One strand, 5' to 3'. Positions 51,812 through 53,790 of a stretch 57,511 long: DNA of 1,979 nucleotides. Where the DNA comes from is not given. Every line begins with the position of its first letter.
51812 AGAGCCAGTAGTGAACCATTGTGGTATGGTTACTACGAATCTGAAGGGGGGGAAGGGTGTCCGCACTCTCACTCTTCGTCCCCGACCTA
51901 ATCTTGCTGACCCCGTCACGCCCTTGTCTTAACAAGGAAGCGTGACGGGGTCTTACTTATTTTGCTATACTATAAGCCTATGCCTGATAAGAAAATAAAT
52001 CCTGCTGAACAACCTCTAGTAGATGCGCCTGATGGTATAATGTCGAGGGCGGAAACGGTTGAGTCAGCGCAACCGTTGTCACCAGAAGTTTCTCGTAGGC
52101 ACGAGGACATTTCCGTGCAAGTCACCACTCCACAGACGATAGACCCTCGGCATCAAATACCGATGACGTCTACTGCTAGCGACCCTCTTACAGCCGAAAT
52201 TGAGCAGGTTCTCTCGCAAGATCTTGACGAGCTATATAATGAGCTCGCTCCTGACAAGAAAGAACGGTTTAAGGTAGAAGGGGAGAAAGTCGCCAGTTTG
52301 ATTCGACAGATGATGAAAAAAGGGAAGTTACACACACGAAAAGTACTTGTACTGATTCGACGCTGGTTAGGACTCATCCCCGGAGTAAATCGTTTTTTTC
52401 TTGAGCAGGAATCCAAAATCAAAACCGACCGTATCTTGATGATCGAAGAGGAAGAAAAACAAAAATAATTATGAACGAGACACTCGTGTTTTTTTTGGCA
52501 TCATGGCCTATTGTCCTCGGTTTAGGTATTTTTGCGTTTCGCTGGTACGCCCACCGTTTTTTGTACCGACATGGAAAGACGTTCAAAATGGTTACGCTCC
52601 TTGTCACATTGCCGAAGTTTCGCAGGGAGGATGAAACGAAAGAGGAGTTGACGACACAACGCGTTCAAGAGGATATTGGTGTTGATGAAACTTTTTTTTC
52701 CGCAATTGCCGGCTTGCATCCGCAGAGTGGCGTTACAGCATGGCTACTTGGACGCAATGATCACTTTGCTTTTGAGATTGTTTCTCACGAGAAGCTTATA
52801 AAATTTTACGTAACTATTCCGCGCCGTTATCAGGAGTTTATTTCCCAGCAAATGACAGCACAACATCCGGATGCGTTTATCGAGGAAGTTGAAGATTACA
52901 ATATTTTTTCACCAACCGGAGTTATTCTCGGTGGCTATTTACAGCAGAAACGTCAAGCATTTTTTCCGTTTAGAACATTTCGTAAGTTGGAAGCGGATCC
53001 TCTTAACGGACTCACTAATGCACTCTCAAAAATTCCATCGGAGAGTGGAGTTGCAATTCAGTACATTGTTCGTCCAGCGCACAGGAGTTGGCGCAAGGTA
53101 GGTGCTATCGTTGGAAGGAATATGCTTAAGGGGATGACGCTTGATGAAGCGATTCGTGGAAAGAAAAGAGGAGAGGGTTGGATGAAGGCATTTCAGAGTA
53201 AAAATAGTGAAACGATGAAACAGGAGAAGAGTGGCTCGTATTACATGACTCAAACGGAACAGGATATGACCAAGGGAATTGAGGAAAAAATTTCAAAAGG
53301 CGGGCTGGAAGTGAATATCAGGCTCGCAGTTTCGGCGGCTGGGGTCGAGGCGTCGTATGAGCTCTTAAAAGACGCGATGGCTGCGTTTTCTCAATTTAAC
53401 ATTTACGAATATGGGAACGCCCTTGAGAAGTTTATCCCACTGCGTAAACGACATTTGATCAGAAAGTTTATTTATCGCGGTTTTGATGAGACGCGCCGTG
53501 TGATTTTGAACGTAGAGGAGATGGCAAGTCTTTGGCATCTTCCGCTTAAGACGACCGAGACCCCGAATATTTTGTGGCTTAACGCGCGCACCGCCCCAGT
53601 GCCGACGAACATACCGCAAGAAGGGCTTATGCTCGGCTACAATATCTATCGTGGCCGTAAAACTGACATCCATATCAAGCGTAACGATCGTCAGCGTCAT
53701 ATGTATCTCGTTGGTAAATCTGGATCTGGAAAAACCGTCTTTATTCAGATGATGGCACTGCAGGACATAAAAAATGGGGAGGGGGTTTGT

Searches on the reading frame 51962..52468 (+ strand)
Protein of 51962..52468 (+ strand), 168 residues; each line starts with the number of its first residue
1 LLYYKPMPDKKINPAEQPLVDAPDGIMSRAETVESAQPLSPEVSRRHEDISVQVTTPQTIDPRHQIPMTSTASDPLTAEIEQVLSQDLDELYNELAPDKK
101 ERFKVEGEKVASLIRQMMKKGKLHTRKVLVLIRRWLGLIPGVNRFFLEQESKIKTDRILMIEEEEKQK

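Call 3: search_protein_families(library=pfam, proteins=[window:51962-52468:+], max_evalue=0.01)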
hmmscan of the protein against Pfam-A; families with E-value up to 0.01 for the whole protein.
window:51962-52468:+ (168 aa): 0 families

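Call 60: search_protein_families(library=padloc, proteins=[window:51962-52468:+], max_evalue=0.01)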
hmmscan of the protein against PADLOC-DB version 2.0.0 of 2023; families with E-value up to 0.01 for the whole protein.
window:51962-52468:+ (168 aa): 0 families

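Call 75: search_protein_families(library=ncbifam, proteins=[window:51962-52468:+], max_evalue=0.1)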
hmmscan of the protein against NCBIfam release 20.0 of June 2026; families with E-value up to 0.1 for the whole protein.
window:51962-52468:+ (168 aa): 0 families

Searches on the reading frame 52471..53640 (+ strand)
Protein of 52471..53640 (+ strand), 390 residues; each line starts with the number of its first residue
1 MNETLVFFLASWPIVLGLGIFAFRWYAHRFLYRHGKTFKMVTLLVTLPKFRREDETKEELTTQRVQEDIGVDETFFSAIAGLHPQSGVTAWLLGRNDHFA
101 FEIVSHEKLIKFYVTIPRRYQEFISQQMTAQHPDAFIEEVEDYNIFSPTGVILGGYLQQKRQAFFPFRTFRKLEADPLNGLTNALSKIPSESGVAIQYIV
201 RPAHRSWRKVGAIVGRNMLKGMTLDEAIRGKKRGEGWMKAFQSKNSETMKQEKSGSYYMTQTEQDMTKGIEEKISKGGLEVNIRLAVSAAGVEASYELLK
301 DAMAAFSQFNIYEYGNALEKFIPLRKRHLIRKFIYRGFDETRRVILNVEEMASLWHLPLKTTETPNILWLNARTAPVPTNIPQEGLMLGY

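Call 68: search_dna_similar(query=window:52471-53640:+, collection=plasmids, mode=protein, max_evalue=0.001, max_rows=40)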
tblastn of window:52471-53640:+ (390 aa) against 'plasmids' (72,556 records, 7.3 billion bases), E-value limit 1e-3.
Records with a match: 37; places in all: 40; records where one place covers at least 80% of the query: 1.
Best place of each record, by identity: <60% 37.
By first word of the organism name: Natrinema 11; Bacillus 7; Halomontanus 4; Haladaptatus 3; Haloterrigena 3; Halorussus 1; Priestia 1; Halostella 1; Salinibaculum 1; Natronorubrum 1; and 4 more.
By predicted mobility (MOB-suite, as given by PLSDB): non-mobilizable 37.
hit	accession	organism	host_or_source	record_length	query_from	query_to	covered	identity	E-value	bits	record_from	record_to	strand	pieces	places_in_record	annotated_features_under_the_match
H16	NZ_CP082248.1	Natrinema sp. SYSU A 869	cell culture,salt lake sediment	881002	88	383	76%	26.5%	1e-9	68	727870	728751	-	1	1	hypothetical protein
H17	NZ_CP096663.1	Halorussus limi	cell culture,saline soil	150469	72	383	80%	24.4%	3e-10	70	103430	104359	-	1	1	hypothetical protein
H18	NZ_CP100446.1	Natrinema caseinilyticum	marine sediment,sediment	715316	88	383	76%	25.0%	8e-13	78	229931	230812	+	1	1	hypothetical protein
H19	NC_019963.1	Natrinema pellirubrum DSM 15624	-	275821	88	369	72%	26.2%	1e-8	65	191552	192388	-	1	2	hypothetical protein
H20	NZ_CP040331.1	Natrinema versiforme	-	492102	88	369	72%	26.0%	6e-10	69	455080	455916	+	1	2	hypothetical protein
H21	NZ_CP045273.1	Priestia megaterium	pure culture,Paper surface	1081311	97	384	74%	25.4%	6e-11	72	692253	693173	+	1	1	none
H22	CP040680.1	Halostella pelagica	pure culture,isolated from salted brown ...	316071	88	383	76%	24.4%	4e-12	76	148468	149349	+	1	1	record has no annotation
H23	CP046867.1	Salinibaculum litoreum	pure culture,isolated from salted brown ...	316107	88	383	76%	24.4%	4e-12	76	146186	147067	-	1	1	record has no annotation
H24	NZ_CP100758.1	Natrinema gelatinilyticum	marine sediment,sediment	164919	88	383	76%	24.4%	5e-11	72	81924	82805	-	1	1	hypothetical protein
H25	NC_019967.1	Natrinema pellirubrum DSM 15624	-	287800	88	373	73%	25.2%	4e-10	69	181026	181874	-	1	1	hypothetical protein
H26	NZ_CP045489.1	Natronorubrum aibiense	single cell,Xinjiang Aibi Salt Lake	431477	88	369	72%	25.5%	1e-9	68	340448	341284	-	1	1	hypothetical protein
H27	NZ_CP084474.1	Natrinema sp. DC36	cell culture,sediment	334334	88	369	72%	25.5%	1e-9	68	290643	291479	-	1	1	hypothetical protein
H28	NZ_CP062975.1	Pontibacillus sp. ALD_SL1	mangrove mud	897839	98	385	74%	24.8%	1e-11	74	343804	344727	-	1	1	hypothetical protein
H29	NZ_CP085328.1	Haladaptatus salinisoli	cell culture,saline soil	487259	98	380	73%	25.1%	3e-7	60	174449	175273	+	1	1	hypothetical protein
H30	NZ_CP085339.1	Haladaptatus halobius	cell culture,saline soil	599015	98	384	74%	24.5%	2e-7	61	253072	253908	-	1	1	hypothetical protein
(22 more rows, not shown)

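Call 69: search_dna_similar(query=window:52471-53640:+, collection=phages, mode=protein, max_evalue=0.001, max_rows=10)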
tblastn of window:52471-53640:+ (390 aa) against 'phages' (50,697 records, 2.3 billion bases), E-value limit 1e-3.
Records with a match: 5; places in all: 5; records where one place covers at least 80% of the query: 4.
Best place of each record, by identity: <60% 5.
By first word of the organism name: Bacillus 3; Deep-sea 2.
By host as written in the record: Bacillus megaterium str. ATCC 43725 2; - 2; Bacillus thuringiensis kurstaki 1.
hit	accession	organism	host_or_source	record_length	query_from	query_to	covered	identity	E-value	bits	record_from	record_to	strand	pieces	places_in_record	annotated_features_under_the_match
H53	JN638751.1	Bacillus phage G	Bacillus megaterium str. ATCC 43725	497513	73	390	82%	25.7%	8e-14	79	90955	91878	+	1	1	156: gp156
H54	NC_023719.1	Bacillus phage G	Bacillus megaterium str. ATCC 43725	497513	73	390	82%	25.7%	8e-14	79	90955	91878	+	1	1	156: gp156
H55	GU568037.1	Deep-sea thermophilic phage D6E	-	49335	50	389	87%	21.9%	6e-4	48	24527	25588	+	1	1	lipid A export ATP-binding/permease protein MsbA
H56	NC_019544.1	Deep-sea thermophilic phage D6E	-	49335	50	389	87%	21.9%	6e-4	48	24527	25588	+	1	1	type IV secretory system conjugative DNA transfer family protein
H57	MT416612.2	Bacillus phage YungSlug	Bacillus thuringiensis kurstaki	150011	101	207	27%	27.1%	2e-4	50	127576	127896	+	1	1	ATPase domain protein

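Call 71: get_annotated_region(hit=H56, flank=8000)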
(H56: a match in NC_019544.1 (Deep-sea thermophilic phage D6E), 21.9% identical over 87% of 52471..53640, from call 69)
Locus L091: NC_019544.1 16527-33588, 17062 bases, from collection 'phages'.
description: Deep-sea thermophilic phage D6E, complete genome.
organism: Deep-sea thermophilic phage D6E (NCBI taxid 749413)
taxonomy: Viruses; Duplodnaviria; Heunggongvirae; Uroviricota; Caudoviricetes
host: -; source: -; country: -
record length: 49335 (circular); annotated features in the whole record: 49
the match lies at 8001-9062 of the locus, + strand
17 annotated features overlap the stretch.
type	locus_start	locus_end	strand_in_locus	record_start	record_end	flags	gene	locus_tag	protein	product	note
CDS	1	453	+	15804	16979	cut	-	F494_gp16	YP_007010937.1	baseplate wedge subunit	D6E-ORF16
CDS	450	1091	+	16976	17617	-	-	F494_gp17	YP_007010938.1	baseplate protein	D6E-ORF17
CDS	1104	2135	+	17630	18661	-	-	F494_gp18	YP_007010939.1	tail fiber protein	D6E-ORF18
CDS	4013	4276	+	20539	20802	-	-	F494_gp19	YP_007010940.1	holin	D6E-ORF19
CDS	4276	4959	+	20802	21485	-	-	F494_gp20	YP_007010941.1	endolysin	D6E-ORF20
CDS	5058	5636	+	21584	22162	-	-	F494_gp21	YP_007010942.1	DUF4352 domain-containing protein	D6E-ORF21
CDS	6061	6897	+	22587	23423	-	-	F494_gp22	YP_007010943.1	partition protein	D6E-ORF22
CDS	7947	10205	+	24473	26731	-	-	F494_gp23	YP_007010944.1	type IV secretory system conjugative DNA transfer family protein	D6E-ORF23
CDS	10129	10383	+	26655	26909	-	-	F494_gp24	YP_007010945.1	hypothetical protein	D6E-ORF24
CDS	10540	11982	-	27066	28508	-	-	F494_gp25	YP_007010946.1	integrase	D6E-ORF25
CDS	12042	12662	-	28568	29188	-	-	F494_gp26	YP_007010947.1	UmuD-like protein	D6E-ORF26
CDS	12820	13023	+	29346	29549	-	-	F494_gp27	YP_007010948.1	helix-turn-helix domain-containing protein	D6E-ORF27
CDS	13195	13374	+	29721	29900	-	-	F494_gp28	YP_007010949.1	hypothetical protein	D6E-ORF28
CDS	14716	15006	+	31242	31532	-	-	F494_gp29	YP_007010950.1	hypothetical protein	D6E-ORF29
CDS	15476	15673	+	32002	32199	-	-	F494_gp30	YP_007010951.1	hypothetical protein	D6E-ORF30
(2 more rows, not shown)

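Call 88: search_protein_families(library=pfam, proteins=[L091:7947-10205:+], max_evalue=0.001)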
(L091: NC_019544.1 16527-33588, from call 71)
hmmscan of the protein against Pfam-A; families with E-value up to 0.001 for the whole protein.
L091:7947-10205:+ (752 aa): 0 families
